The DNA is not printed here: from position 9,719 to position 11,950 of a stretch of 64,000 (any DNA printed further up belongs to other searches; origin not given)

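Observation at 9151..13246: Glycyl radical enzyme plus activase embedded in, and fused to the flippase of, a surface-glycan locus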

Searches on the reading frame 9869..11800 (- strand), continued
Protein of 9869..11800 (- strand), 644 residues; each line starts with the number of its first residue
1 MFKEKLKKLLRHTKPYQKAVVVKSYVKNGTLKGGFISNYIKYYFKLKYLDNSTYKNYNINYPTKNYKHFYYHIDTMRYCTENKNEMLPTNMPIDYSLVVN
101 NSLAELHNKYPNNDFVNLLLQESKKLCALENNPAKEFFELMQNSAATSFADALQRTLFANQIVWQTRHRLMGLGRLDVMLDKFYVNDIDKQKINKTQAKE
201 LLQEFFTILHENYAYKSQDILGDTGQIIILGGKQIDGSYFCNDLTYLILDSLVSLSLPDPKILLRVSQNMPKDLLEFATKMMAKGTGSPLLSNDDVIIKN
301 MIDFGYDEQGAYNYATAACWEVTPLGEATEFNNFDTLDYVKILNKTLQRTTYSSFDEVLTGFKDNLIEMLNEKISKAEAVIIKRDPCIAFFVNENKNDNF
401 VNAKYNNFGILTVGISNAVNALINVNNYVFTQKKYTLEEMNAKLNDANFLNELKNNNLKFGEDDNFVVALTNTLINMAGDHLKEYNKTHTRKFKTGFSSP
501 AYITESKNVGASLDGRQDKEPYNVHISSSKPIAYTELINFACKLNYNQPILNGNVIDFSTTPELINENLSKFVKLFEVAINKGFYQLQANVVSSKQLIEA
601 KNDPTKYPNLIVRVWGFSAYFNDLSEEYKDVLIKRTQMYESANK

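Call 31: search_solved_structures(query=window:9869-11800:-, max_evalue=0.00001, show_alignments=3)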
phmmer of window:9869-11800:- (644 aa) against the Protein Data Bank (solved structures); distinct sequences matched with E-value up to 0.00001: 33.
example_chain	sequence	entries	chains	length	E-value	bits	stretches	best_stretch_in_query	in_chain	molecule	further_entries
8id0_A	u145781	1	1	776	2e-33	119.4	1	138-637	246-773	formate C-acetyltransferase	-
2f3o_A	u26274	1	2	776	2.2e-32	116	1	148-636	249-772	pyruvate formate-lyase 2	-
6vxc_A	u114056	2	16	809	1.6e-30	109.8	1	173-637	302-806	Trans-4-hydroxy-L-proline dehydratase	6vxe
8id7_A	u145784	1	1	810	6.3e-30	107.8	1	139-637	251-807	Probable dehydratase YbiW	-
8yjn_A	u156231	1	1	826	6.8e-30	107.7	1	139-637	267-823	Probable dehydratase YbiW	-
6xs4_A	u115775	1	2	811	8.5e-29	104.1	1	146-637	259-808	Formate C-acetyltransferase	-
1r8w_A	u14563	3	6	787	3.2e-28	102.2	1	137-637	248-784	glycerol dehydratase | B12-independent glycerol dehydratase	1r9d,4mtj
5a0z_A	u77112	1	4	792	5.4e-28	101.4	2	408-637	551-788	CHOLINE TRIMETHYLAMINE LYASE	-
5a0u_A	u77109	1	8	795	5.5e-28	101.4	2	408-637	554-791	CHOLINE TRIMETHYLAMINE LYASE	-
7e7l_A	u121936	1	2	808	1.2e-27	100.3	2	145-348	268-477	Hydroxyphenylacetic acid decarboxylase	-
9f3w_A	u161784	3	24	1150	1.5e-27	100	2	408-637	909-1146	Choline trimethylamine-lyase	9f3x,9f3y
8id1_A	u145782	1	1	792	2.3e-27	99.3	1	141-637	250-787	Formate C-acetyltransferase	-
8yjo_A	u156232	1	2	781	2.9e-27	99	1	149-637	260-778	Probable dehydratase PflD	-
9ht9_A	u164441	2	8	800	3.2e-26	95.6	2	403-639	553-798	Choline trimethylamine-lyase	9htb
9r0v_A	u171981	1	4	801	3.2e-26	95.6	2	403-639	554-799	Choline trimethylamine-lyase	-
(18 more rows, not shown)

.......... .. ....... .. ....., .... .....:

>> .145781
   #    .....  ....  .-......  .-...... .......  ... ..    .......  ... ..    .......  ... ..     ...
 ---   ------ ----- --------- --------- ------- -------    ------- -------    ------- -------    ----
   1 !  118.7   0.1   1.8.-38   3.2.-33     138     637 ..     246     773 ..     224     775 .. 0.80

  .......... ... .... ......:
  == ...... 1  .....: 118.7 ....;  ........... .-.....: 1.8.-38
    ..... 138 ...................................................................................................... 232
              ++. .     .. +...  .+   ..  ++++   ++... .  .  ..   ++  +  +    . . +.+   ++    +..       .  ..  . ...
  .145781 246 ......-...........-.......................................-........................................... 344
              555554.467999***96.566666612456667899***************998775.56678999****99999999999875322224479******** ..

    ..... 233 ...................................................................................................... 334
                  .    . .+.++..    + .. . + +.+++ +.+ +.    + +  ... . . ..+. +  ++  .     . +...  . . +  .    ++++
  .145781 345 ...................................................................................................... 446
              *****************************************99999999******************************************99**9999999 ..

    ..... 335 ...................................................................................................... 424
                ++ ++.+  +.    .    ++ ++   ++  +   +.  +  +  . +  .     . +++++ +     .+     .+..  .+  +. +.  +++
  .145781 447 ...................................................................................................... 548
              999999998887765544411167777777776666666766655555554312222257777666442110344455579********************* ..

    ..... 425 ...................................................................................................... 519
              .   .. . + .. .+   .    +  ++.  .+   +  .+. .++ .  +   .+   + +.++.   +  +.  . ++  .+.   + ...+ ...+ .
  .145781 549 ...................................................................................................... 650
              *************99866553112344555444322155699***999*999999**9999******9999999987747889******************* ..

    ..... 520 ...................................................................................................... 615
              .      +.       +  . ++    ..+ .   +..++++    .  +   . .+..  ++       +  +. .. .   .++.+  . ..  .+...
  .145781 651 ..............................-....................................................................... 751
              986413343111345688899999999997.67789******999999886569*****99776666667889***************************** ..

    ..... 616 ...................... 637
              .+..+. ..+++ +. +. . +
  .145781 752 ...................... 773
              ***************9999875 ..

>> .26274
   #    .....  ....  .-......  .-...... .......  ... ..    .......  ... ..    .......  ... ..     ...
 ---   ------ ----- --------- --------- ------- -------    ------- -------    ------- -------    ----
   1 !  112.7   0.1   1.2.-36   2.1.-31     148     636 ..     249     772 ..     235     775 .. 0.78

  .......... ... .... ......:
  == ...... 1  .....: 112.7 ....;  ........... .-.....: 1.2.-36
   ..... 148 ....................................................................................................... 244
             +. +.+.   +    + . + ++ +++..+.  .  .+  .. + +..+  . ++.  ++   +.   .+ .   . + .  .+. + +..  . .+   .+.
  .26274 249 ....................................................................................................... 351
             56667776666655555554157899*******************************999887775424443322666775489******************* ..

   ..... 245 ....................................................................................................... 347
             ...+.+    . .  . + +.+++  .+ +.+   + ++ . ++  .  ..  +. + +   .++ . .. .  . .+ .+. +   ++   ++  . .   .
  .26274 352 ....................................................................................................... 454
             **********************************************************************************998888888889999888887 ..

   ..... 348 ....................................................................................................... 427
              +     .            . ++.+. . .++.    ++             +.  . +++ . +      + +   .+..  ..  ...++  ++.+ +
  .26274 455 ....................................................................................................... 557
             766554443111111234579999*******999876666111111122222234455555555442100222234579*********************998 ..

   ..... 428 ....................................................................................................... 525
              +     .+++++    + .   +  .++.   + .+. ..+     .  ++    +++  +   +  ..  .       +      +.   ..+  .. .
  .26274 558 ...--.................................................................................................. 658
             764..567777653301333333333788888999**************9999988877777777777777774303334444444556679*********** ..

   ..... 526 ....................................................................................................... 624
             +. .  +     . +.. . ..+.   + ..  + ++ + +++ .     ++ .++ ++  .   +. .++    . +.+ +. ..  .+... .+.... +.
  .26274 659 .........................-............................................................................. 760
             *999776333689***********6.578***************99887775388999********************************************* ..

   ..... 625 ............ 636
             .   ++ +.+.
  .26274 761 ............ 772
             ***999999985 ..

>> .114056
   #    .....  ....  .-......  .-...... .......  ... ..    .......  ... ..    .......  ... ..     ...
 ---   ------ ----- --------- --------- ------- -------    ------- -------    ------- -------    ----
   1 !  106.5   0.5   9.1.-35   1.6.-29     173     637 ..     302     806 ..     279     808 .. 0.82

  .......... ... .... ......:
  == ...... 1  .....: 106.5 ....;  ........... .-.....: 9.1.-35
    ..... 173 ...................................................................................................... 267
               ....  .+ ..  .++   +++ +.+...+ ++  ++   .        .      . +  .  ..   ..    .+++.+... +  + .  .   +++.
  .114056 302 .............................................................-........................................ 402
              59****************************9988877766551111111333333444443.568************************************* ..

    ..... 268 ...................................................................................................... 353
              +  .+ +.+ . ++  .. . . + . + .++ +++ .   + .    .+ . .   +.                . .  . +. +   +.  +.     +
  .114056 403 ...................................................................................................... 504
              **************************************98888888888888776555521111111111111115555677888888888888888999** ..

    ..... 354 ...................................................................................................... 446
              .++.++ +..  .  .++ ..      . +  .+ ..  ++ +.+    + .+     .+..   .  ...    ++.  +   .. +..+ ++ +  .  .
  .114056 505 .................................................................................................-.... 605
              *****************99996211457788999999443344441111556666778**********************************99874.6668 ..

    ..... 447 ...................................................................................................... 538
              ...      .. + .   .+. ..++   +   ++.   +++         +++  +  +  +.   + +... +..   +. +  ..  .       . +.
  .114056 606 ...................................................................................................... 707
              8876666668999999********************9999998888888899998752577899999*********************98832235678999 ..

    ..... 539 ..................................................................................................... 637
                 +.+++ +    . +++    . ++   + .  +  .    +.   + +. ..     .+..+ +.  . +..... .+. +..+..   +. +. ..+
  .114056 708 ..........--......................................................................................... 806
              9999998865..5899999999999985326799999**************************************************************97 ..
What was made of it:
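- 9866..11800 (-): Compact PFL-like glycyl radical enzyme domain (residues 483-1126, plus stop codon). About 20-25% identity to solved GREs (call 31).
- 10838..10846 (-): Cys loop C801-W802-E803 (CXE motif); Cys codon 10844-10846, Glu codon 10838-10840. It aligns with GCVE (Cys431/Glu433) of PflD 8id0 (call 31).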

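Call 39: search_protein_families(library=pfam, proteins=[L045:5183-6220:+, L047:1845-2852:+, L064:8785-9753:+, L016:5934-6287:+, L046:7768-8952:+, L032:19411-21794:+, L017:3472-4056:+, L075:7991-9193:+, L031:13494-14264:+, L043:3587-5146:+], max_evalue=0.001)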
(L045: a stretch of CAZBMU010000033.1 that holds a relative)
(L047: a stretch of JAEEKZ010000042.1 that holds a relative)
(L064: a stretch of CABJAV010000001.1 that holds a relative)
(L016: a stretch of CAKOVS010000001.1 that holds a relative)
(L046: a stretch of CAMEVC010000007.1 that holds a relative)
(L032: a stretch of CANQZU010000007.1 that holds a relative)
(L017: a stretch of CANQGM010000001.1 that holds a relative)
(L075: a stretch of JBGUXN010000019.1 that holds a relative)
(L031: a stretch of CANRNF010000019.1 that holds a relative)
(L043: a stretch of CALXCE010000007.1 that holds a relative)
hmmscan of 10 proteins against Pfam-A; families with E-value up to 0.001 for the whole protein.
L045:5183-6220:+ (345 aa): 3 families
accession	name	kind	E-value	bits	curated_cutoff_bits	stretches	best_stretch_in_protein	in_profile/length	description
PF00535.33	Glycos_transf_2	-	5e-37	127.9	23.3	1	7-172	1-166/168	Glycosyl transferase family 2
PF10111.15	Glyco_tranf_2_2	-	1.3e-07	31.8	27.3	1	8-107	2-104/276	Glycosyltransferase like family 2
PF13641.12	Glyco_tranf_2_3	-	1.1e-05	26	27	1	7-116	4-118/230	Glycosyltransferase like family 2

L047:1845-2852:+ (335 aa): 7 families
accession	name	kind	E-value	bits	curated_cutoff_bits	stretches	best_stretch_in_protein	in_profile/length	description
PF16363.11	GDP_Man_Dehyd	-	1.2e-81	275.3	27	1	4-309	1-332/332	GDP-mannose 4,6 dehydratase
PF01370.27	Epimerase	-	4.7e-64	216.5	20.9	1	3-245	1-240/240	NAD dependent epimerase/dehydratase family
PF01073.25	3Beta_HSD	-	2.2e-17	63.5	22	1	4-229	1-223/280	3-beta hydroxysteroid dehydrogenase/isomerase family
PF02719.21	Polysacc_synt_2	-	4.2e-17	62.7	20.2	1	3-127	1-130/293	Polysaccharide biosynthesis protein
PF04321.23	RmlD_sub_bind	-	1.7e-11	44.2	27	1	1-209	1-175/287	RmlD substrate binding domain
PF07993.18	NAD_binding_4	-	6e-11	42.4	20.1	1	36-182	47-206/258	Male sterility protein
PF13460.12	NAD_binding_10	-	0.00039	20.8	27.2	1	40-136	28-109/184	NAD(P)H-binding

L064:8785-9753:+ (322 aa): 0 families

L016:5934-6287:+ (117 aa): 1 family
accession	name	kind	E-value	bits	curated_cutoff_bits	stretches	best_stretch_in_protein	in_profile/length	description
PF10066.14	DUF2304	-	4.9e-23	81.8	25.5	1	8-112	2-106/106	Uncharacterized conserved protein (DUF2304)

L046:7768-8952:+ (394 aa): 1 family
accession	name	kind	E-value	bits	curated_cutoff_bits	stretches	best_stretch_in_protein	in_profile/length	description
PF04932.20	Wzy_C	-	2.2e-15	57.2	31.7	1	186-323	2-149/149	O-Antigen ligase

L032:19411-21794:+ (794 aa): 2 families
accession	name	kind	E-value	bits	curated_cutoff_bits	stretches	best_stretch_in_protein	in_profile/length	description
PF23371.1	Vp24_capsid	-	2e-05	24.6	27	0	405-459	103-157/192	Capsid protein Vp24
PF08781.15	DP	-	7.6e-05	23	24.7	0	177-193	74-90/138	Transcription factor DP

L017:3472-4056:+ (194 aa): 2 families
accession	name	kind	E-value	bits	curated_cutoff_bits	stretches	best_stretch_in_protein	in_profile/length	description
PF14602.12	Hexapep_2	-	6.8e-06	26.1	27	1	126-158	1-31/34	Hexapeptide repeat of succinyl-transferase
PF00132.30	Hexapep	-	1.3e-05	25.1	27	1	127-158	2-33/36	Bacterial transferase hexapeptide (six repeats)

L075:7991-9193:+ (400 aa): 6 families
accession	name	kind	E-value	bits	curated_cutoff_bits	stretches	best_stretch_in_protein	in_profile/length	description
PF03721.20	UDPG_MGDP_dh_N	-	2.2e-31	109.3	27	1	1-168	1-181/187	UDP-glucose/GDP-mannose dehydrogenase family, NAD binding domain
PF00984.24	UDPG_MGDP_dh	-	4.4e-27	94.5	25.4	1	195-284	2-93/94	UDP-glucose/GDP-mannose dehydrogenase family, central domain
PF03720.21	UDPG_MGDP_dh_C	-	4.8e-11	43.4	30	1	312-389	2-82/103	UDP-glucose/GDP-mannose dehydrogenase family, UDP binding domain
PF02737.24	3HCDH_N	-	3.8e-07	30.6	22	1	2-93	1-98/180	3-hydroxyacyl-CoA dehydrogenase, NAD binding domain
PF01210.29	NAD_Gly3P_dh_N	-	3.7e-06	27.5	23.1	1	2-84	1-80/158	NAD-dependent glycerol-3-phosphate dehydrogenase N-terminus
PF02254.24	TrkA_N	-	0.00032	21.4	23.8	0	3-41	1-40/116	TrkA-N domain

L031:13494-14264:+ (256 aa): 1 family
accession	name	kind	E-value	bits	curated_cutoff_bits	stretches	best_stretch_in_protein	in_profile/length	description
PF01757.29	Acyl_transf_3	-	2.3e-18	66.8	31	1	24-231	2-206/326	Acyltransferase domain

L043:3587-5146:+ (519 aa): 1 family
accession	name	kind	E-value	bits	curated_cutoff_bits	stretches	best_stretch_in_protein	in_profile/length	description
PF09913.15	DUF2142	-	1.1e-47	163.2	30.1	1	97-478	4-394/395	Predicted membrane protein (DUF2142)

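Call 43: predict_structure(alignment_id=A2)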
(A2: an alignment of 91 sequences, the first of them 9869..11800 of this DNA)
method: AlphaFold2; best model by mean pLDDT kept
length: 644 residues; sequences in the alignment: 91
mean_pLDDT: 93.2   pTM: 0.92
mean pLDDT of the five models: 93.2, 92.7, 92.1, 89.7, 89.4
residues with pLDDT >= 90: 515; 70-90: 126; 50-70: 3; < 50: 0
segments of 3 or more residues with pLDDT < 50: none
pLDDT, mean of each block of 10 residues (from residue 1): 89 88 88 93 87 79 92 88 80 95 98 96 94 92 98 98 91 95 98 98 97 87 92 98 97 92 97 98 88 98 97 88 92 93 92 96 98 95 92 90 93 96 98 96 95 93 98 97 96 91 92 94 90 95 95 92 95 98 95 96 94 87 92 92 79
secondary structure, 60 per line:
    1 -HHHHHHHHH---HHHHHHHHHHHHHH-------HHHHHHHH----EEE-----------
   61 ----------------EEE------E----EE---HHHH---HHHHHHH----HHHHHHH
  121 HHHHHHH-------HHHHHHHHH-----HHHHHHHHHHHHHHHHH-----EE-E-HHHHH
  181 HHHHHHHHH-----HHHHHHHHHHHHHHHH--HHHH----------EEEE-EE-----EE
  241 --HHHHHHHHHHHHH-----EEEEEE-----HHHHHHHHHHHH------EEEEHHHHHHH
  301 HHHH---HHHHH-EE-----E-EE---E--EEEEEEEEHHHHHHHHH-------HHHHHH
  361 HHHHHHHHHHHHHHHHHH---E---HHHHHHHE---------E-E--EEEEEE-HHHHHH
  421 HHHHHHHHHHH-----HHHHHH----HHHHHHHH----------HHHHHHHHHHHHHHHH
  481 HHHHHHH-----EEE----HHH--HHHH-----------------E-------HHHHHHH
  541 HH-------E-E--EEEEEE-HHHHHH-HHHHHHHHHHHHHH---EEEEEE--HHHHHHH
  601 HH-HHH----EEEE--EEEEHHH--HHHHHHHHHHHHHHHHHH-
elements in order: H2-10 H14-27 H35-42 E47-49 E77-79 H96-99 H103-109 H114-127 H135-143 H149-165 H176-189 H195-210 H213-216 E227-230 H243-255 E261-266 H272-283 E290-293 H294-304 H308-312 E331-338 H339-347 H355-378 H386-392 E408-413 H415-431 H437-442 H447-454 H465-487 E493-495 H505-508 H534-542 E555-560 H562-567 H569-582 E586-591 H594-602 E611-614 E617-620 H626-643
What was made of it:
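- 9866..11800 (-): AF2 pLDDT 93.2 (call 43).
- On Glycyl radical enzyme superfamily (PFL-like): AF2 pLDDT 93.2 and pTM 0.92 (call 43).
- Checked: The AlphaFold2 model of residues 483-1126 has pLDDT 93.2 and pTM 0.92 (call 43).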
